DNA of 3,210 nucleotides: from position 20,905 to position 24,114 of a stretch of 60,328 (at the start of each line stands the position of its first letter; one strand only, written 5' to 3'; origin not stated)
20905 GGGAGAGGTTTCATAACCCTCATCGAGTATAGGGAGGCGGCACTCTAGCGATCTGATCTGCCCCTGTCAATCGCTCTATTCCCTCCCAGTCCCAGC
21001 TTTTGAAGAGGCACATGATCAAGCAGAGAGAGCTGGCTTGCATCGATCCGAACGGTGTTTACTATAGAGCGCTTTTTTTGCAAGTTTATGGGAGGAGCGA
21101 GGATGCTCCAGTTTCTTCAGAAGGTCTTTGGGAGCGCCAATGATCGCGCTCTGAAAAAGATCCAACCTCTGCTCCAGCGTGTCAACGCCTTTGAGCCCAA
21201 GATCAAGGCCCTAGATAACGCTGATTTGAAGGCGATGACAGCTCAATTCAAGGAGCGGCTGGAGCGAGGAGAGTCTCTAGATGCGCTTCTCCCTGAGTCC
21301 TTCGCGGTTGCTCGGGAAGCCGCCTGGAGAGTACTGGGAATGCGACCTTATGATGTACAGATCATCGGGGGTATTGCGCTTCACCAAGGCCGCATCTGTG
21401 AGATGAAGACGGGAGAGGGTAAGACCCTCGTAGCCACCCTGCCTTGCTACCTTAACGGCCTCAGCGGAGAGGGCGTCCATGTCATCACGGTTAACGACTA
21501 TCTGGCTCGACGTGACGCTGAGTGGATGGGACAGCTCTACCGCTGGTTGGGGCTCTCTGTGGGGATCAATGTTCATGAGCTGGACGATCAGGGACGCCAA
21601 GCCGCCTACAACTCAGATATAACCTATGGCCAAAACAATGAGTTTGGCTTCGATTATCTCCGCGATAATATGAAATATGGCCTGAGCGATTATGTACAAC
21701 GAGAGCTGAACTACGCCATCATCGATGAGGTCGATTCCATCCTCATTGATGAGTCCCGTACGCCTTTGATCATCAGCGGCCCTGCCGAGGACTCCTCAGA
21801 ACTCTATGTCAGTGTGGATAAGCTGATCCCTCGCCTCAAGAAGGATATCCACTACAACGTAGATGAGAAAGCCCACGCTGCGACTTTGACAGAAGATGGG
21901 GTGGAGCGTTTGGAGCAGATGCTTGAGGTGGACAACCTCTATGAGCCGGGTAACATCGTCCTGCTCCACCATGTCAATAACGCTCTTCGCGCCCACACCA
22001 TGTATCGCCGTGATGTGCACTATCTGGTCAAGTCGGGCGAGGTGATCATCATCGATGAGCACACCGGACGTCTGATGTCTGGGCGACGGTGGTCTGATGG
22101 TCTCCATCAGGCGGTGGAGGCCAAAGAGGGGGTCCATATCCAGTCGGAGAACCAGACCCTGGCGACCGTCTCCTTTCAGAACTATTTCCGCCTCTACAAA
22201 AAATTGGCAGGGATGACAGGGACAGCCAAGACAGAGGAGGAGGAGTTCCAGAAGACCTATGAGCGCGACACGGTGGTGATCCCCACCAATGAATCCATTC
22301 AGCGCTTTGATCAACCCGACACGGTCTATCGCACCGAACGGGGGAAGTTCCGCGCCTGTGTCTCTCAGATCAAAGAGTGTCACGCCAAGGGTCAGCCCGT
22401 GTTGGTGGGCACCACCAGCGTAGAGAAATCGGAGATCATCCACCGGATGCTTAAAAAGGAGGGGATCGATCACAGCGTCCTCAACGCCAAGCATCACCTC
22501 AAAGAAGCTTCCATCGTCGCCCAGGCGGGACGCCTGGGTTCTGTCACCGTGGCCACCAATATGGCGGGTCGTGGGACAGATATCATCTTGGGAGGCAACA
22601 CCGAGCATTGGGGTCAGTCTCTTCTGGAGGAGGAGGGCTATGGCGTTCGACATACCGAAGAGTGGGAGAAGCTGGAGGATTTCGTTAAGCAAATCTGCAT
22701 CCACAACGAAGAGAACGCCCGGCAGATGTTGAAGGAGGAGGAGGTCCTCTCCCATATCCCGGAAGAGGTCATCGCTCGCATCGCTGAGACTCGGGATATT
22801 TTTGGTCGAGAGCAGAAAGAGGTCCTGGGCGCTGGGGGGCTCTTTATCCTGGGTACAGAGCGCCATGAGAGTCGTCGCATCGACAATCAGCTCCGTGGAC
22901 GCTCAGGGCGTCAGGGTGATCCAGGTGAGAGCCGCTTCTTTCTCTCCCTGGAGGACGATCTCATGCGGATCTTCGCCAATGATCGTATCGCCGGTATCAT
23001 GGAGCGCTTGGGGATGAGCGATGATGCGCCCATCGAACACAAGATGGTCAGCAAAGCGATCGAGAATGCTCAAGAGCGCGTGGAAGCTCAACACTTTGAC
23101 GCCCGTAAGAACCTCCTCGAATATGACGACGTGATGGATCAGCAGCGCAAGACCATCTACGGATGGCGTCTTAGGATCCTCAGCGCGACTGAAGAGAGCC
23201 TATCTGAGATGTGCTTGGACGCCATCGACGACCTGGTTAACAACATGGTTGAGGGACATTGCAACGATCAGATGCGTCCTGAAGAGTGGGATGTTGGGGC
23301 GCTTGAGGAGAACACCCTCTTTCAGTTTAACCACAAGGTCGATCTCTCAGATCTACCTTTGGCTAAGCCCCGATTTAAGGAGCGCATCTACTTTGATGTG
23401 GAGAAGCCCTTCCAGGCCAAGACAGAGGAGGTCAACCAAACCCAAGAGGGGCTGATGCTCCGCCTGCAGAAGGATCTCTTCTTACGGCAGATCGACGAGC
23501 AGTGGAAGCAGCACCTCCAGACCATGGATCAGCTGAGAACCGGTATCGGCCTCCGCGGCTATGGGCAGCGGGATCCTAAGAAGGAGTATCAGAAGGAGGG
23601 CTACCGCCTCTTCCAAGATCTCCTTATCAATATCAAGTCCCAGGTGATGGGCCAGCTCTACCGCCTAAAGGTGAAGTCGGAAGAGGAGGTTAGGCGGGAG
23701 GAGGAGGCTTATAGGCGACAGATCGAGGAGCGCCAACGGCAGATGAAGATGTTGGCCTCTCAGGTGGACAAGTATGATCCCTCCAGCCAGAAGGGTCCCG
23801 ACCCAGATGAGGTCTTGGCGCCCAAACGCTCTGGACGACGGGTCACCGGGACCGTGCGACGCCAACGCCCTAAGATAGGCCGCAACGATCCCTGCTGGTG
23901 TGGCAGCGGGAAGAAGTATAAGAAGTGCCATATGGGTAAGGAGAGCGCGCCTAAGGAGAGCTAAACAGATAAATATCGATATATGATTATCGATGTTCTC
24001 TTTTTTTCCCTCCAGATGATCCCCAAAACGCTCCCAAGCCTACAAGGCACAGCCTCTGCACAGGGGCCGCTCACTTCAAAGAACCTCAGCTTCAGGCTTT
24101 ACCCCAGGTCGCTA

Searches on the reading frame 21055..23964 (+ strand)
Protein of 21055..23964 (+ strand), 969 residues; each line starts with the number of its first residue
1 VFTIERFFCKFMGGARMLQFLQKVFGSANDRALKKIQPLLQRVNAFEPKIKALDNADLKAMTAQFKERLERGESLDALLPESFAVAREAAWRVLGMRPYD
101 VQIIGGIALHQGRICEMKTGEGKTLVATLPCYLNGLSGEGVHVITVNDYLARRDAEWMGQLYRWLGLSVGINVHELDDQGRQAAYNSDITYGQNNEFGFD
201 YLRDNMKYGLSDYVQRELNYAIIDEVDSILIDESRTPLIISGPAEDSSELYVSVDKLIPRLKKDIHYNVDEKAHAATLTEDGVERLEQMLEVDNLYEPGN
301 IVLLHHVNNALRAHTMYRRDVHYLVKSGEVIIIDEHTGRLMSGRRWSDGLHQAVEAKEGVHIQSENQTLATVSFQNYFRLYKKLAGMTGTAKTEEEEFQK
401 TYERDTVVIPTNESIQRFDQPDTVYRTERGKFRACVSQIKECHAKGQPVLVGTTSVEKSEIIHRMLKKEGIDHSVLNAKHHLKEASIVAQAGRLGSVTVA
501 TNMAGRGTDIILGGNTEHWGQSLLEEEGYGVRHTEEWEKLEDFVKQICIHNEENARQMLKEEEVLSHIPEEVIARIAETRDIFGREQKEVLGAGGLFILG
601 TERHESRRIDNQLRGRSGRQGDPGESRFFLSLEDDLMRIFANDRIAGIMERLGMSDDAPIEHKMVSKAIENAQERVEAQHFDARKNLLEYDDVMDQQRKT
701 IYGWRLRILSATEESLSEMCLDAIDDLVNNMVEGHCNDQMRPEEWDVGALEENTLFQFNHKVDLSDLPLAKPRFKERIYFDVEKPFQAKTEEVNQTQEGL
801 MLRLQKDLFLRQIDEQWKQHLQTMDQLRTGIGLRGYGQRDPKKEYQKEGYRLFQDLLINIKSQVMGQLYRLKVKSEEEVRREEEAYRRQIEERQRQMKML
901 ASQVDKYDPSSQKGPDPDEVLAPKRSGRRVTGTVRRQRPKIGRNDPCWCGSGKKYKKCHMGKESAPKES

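Call 24: search_protein_families(library=pfam, proteins=[window:21055-23964:+], max_evalue=0.00001)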
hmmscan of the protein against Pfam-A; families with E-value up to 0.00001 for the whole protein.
window:21055-23964:+ (969 aa): 5 families
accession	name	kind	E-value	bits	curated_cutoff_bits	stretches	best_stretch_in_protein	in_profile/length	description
PF07517.20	SecA_DEAD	-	5.4e-129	430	24.6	1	22-399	2-290/290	SecA DEAD-like domain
PF21090.3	P-loop_SecA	-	4.3e-89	298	27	1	415-657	2-205/205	SecA P-loop domain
PF07516.18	SecA_SW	-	4.9e-62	210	26.7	1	659-871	1-199/200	SecA Wing and Scaffold domain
PF01043.26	SecA_PP_bind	-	3.3e-43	147.2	23.5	1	247-355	2-110/110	SecA preprotein cross-linking domain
PF02810.21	SEC-C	-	3.1e-10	40.1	20.4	1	943-960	1-18/19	SEC-C motif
